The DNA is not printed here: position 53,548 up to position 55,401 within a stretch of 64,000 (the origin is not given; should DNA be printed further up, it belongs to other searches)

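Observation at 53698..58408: MttB-superfamily methyltransferase co-operonic with a ProVWX-type betaine importer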

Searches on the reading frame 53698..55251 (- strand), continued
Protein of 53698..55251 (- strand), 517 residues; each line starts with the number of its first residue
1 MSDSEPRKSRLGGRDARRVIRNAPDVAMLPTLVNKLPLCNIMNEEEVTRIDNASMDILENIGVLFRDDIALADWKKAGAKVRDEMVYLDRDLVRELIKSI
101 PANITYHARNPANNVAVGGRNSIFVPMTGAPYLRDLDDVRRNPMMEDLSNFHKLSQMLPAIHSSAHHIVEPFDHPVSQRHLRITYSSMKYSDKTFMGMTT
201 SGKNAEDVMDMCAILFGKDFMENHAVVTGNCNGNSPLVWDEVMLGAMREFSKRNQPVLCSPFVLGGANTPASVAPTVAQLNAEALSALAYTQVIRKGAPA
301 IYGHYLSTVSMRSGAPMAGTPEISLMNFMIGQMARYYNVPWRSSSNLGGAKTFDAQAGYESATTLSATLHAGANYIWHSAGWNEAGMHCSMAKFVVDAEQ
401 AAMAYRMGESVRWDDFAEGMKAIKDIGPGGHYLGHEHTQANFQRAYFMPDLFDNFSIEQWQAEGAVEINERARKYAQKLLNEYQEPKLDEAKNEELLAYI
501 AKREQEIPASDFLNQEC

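Call 50: search_dna_similar(query=window:53698-55251:-, collection=plasmids, mode=protein, max_rows=40, rows=spread)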
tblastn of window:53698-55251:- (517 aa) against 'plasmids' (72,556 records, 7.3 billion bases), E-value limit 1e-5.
Records with a match: 197; places in all: 254; records where one place covers at least 80% of the query: 147.
Best place of each record, by identity: 60-80% 35; <60% 162.
By first word of the organism name: Sinorhizobium 121; Leisingera 18; Mesorhizobium 10; Cereibacter 9; Ruegeria 5; Rhizobium 4; Paracoccus 4; Shinella 3; Phaeobacter 2; Alisedimentitalea 2; and 16 more.
By predicted mobility (MOB-suite, as given by PLSDB): conjugative 75; non-mobilizable 72; mobilizable 50.
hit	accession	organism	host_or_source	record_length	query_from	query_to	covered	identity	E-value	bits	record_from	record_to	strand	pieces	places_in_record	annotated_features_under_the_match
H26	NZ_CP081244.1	Phaeobacter inhibens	-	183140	1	515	100%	77.5%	0e+0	862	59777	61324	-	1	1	trimethylamine methyltransferase family protein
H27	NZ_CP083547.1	Leisingera sp. M658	-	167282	8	515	98%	77.8%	0e+0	854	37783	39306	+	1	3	trimethylamine methyltransferase family protein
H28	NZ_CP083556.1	Leisingera sp. S132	-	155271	8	517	99%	77.1%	0e+0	856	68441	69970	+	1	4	trimethylamine methyltransferase family protein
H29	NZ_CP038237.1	Leisingera sp. NJS201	cell culture,Marine Biofilm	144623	24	515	95%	78.5%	0e+0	838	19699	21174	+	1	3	none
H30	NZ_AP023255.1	Mesorhizobium sp. 131-3-5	Lotus japonicus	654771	4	516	99%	72.1%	0e+0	786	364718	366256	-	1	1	trimethylamine methyltransferase family protein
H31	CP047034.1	Cereibacter sphaeroides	cell culture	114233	24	516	95%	74.4%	0e+0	778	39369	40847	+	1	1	trimethylamine methyltransferase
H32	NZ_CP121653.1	Rhizobium sp. CB3171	Calliandra calothyrsus,cell culture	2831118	22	516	96%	72.5%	0e+0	770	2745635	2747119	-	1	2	record has no annotation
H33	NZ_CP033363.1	Mesorhizobium sp. NZP2077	cell culture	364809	4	507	97%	46.8%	8e-153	490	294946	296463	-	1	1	trimethylamine methyltransferase family protein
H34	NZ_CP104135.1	Sinorhizobium sp. C101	Phaseolus vulgaris,cell ...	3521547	29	508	93%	45.5%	2e-139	451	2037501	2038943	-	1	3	none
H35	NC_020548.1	Azoarcus sp. KH32C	-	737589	6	512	98%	41.4%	4e-127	416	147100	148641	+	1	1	trimethylamine methyltransferase family protein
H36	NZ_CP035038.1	Sinorhizobium fredii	single cell,soil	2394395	6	508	97%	40.9%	5e-124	407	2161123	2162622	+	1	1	none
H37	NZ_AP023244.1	Mesorhizobium sp. 113-3-3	Lotus japonicus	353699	8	508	97%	40.0%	3e-119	393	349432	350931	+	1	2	trimethylamine methyltransferase family protein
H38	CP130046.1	Sinorhizobium meliloti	Medicago,Cell culture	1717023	12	300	56%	66.6%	2e-99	389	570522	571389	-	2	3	none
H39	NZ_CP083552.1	Leisingera sp. M658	-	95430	14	508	96%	36.2%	9e-96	325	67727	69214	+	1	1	trimethylamine methyltransferase family protein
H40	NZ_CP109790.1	Leisingera thetidis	-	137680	34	507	92%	36.1%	1e-91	313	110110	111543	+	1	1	trimethylamine methyltransferase family protein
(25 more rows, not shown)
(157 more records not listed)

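Call 55: search_protein_families(library=ncbifam, proteins=[L053:6190-8223:+, L046:5288-6442:-, L046:2457-4877:-, L026:18833-19795:+, L064:6871-7611:+, L032:11593-12696:+], max_evalue=1e-20)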
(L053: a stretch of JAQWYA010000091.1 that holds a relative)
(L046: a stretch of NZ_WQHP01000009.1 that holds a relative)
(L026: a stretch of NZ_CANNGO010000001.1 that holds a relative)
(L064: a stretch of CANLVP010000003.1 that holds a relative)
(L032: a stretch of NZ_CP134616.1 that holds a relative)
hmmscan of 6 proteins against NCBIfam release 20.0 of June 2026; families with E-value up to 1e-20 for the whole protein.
L053:6190-8223:+ (677 aa): 8 families
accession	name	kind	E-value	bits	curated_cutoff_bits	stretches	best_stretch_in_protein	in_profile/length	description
TIGR03997.1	mycofact_OYE_2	equivalog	2.6e-160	534.9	793.15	1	6-620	2-614/645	mycofactocin system FadH/OYE family oxidoreductase 2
NF041087.1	bile_acid_BaiCD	equivalog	3.6e-99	332.6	825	1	6-612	4-601/642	bile acid Fe-S flavoenzyme BaiCD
NF045599.1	bili_reduct_long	exception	4.6e-98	329.1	750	1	6-628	1-619/641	bilirubin reductase, long form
TIGR03996.1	mycofact_OYE_1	hypoth_equivalog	1.7e-84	284.5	627.9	1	17-615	13-604/633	mycofactocin system FadH/OYE family oxidoreductase 1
NF006101.0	PRK08255.1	equivalog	5.5e-48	163.6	1078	1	3-330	396-726/768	bifunctional salicylyl-CoA 5-hydroxylase/oxidoreductase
NF045592.1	bili_reduct_N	equivalog_domain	3.9e-45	154.5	425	1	6-363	2-360/363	bilirubin reductase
NF010047.0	PRK13523.1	equivalog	2.2e-43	148.6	431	1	6-335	5-321/339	NADPH dehydrogenase NamA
NF007899.0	PRK10605.1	subfamily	5.3e-27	95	403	1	1-337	1-340/365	N-ethylmaleimide reductase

L046:5288-6442:- (384 aa): 3 families
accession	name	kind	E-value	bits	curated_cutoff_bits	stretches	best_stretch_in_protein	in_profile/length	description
NF058607.1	GlBtMonoOxGbcA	equivalog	5.8e-30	104.1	670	1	5-239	18-245/420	glycine betaine monooxygenase oxygenase subunit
NF041684.1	ant_diox_AndAc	equivalog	1.5e-22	79.8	750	1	21-217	24-222/418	anthranilate 1,2-dioxygenase large subunit AndAc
NF042946.1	3PPDioc_HcaE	equivalog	8.7e-22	77.7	830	1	22-217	18-214/450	3-phenylpropionate/cinnamic acid dioxygenase subunit alpha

L046:2457-4877:- (806 aa): 9 families
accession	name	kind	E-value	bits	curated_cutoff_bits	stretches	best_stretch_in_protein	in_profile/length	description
TIGR01372.1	soxA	subfamily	6.5e-52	176.5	1164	1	416-804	605-994/996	sarcosine oxidase subunit alpha family protein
NF001567.0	PRK00389.1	subfamily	9.5e-40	136.6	300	1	422-795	7-351/359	glycine cleavage system aminomethyltransferase GcvT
NF053776.1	TmaoDeMthMsil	equivalog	5e-38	131.1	1100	1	470-801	421-758/763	trimethylamine N-oxide demethylase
TIGR00528.1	gcvT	equivalog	1.6e-29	102.9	235.85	1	464-791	29-354/362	glycine cleavage system aminomethyltransferase GcvT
TIGR02352.1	thiamin_ThiO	equivalog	6e-27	94.7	250.8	1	8-273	2-267/351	glycine oxidase ThiO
NF010093.0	PRK13579.1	equivalog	8.2e-24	84.1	459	1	420-797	11-363/371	glycine cleavage system aminomethyltransferase GcvT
TIGR01373.1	soxB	subfamily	9.5e-24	84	529.45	1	2-384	28-401/407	sarcosine oxidase subunit beta family protein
NF009133.0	PRK12486.1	equivalog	2.7e-22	79.2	410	1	466-772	43-342/369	dimethylsulfoniopropionate demethylase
NF008425.0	PRK11259.1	equivalog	4.7e-21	75.1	257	1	2-383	2-376/377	N-methyl-L-tryptophan oxidase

L026:18833-19795:+ (320 aa): 2 families
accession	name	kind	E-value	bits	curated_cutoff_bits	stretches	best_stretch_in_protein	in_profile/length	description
NF052371.1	TransRegGbdRPseu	equivalog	9.4e-94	314.4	480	1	7-316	15-324/365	choline metabolism transcriptional regulator GbdR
NF006902.0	PRK09393.1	equivalog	2.2e-52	178.3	425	1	8-318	10-321/327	transcriptional regulator FtrA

L064:6871-7611:+ (246 aa): 1 family
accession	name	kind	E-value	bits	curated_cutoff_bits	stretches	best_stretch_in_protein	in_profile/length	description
TIGR03338.1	phnR_burk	equivalog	1.2e-21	77.4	271.5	1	24-222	19-212/212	phosphonate utilization associated transcriptional regulator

L032:11593-12696:+ (367 aa): 4 families
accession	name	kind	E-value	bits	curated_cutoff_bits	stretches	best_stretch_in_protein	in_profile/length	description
NF043002.1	HProlDhtase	equivalog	5e-78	262.5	500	1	1-365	1-364/366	cis-3-hydroxy-L-proline dehydratase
TIGR02534.1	mucon_cyclo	subfamily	9.7e-41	140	334.95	1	3-357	1-359/368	muconate/chloromuconate family cycloisomerase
NF040790.2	glucon_galact_dh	equivalog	4e-24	85.2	750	1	22-360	15-366/390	bifunctional D-gluconate/D-galactonate dehydratase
NF010624.0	PRK14017.1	equivalog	2.6e-21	76.2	311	1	33-359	16-356/382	galactonate dehydratase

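Call 56: search_protein_families(library=pfam, proteins=[L053:6190-8223:+, L046:5288-6442:-, L046:2457-4877:-, L026:18833-19795:+, L064:6871-7611:+, L032:11593-12696:+], max_evalue=1e-8)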
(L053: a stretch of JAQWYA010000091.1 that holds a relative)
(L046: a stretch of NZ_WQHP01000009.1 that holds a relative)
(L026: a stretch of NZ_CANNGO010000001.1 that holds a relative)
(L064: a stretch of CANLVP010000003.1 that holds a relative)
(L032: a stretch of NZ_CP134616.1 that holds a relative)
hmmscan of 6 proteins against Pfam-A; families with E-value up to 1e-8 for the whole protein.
L053:6190-8223:+ (677 aa): 3 families
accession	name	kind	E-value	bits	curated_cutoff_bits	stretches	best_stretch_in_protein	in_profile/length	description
PF00724.26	Oxidored_FMN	-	2.5e-54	185.3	27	1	6-339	2-340/342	NADH:flavin oxidoreductase / NADH oxidase family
PF07992.20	Pyr_redox_2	-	1.5e-21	77.5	26.1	1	387-629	2-260/291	Pyridine nucleotide-disulphide oxidoreductase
PF00070.33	Pyr_redox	-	3.3e-10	40.8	22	0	387-423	1-37/82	Pyridine nucleotide-disulphide oxidoreductase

L046:5288-6442:- (384 aa): 2 families
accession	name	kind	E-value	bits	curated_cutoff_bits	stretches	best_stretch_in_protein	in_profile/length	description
PF00848.25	Ring_hydroxyl_A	-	3.8e-35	122.1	24.9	1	190-379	8-207/208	Ring hydroxylating alpha subunit (catalytic domain)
PF00355.32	Rieske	-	5.1e-18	65.2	20.3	1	43-125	2-82/88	Rieske [2Fe-2S] domain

L046:2457-4877:- (806 aa): 4 families
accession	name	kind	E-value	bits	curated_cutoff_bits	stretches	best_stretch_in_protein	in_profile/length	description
PF01266.30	DAO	-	6.9e-68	230.2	27.9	1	7-364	2-353/353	FAD dependent oxidoreductase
PF01571.26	GCV_T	-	5.7e-61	206.4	25.6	1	424-692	2-254/255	Aminomethyltransferase folate-binding domain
PF16350.10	FAO_M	-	9.9e-18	64.5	27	1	367-420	1-55/56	FAD dependent oxidoreductase central domain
PF08669.17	GCV_T_C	-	7.7e-17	61.4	25.9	1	717-798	2-80/80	Glycine cleavage T-protein C-terminal barrel domain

L026:18833-19795:+ (320 aa): 3 families
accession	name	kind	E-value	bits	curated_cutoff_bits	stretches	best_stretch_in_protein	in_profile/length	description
PF12833.13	HTH_18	-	2.9e-24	85.6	33.6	1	239-314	1-76/80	Helix-turn-helix domain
PF00165.29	HTH_AraC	-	8.1e-16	58.2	26.6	1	280-314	6-39/42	Bacterial regulatory helix-turn-helix proteins, AraC family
PF01965.30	DJ-1_PfpI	-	8.6e-11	42.4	26.6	1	13-178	5-165/165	DJ-1/PfpI family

L064:6871-7611:+ (246 aa): 2 families
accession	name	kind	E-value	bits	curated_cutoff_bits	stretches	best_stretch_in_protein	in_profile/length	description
PF07729.17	FCD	-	4.4e-17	63.1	24.3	1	99-217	11-124/125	FCD domain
PF00392.27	GntR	-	2.5e-12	46.7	27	1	23-79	7-64/64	Bacterial regulatory proteins, gntR family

L032:11593-12696:+ (367 aa): 2 families
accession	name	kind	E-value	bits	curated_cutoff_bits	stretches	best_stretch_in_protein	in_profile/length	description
PF13378.12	MR_MLE_C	-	1.8e-43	149.3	29.4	1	145-358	2-218/219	Enolase C-terminal domain-like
PF02746.21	MR_MLE_N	-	1.8e-18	67.3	22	1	9-124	5-117/117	Mandelate racemase / muconate lactonizing enzyme, N-terminal domain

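Call 66: search_protein_families(library=pfam, proteins=[L030:9234-9872:+, L042:8635-9261:+, L034:7316-8278:+, L055:19810-21099:+], max_evalue=0.001)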
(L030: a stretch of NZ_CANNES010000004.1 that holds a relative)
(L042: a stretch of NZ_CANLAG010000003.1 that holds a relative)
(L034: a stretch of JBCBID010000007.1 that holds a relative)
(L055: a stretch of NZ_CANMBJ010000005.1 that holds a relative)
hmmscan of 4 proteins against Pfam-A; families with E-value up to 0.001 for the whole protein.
L030:9234-9872:+ (212 aa): 4 families
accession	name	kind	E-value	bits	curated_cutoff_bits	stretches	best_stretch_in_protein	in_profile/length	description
PF02492.25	cobW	-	6e-39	133.9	20.7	1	10-180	3-179/180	CobW/HypB/UreG, nucleotide-binding domain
PF03308.22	MeaB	-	4.1e-06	26.4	23.1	0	100-198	128-232/273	Methylmalonyl Co-A mutase-associated GTPase MeaB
PF00009.33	GTP_EFTU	-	0.00015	21.8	26.5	0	9-41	5-37/188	Elongation factor Tu GTP binding domain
PF06414.18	Zeta_toxin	-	0.0002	21.3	22.3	0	7-45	16-54/199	Zeta toxin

L042:8635-9261:+ (208 aa): 5 families
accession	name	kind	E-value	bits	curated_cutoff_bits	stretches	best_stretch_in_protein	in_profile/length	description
PF02492.25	cobW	-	3e-38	131.6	20.7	1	10-180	3-179/180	CobW/HypB/UreG, nucleotide-binding domain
PF03308.22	MeaB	-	1.3e-05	24.8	23.1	0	100-198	128-232/273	Methylmalonyl Co-A mutase-associated GTPase MeaB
PF06414.18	Zeta_toxin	-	0.00014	21.8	22.3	0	7-45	16-54/199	Zeta toxin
PF00448.28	SRP54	-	0.00081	19.5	22.7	0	12-54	6-48/196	SRP54-type protein, GTPase domain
PF00009.33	GTP_EFTU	-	0.00088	19.4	26.5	0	9-41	5-37/188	Elongation factor Tu GTP binding domain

L034:7316-8278:+ (320 aa): 3 families
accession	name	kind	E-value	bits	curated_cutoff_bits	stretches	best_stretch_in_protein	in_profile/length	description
PF02492.25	cobW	-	3.5e-38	131.4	20.7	1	122-292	3-179/180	CobW/HypB/UreG, nucleotide-binding domain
PF03308.22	MeaB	-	0.00022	20.8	23.1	0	120-153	34-68/273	Methylmalonyl Co-A mutase-associated GTPase MeaB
PF06414.18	Zeta_toxin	-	0.00077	19.4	22.3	0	117-156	14-53/199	Zeta toxin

L055:19810-21099:+ (429 aa): 0 families
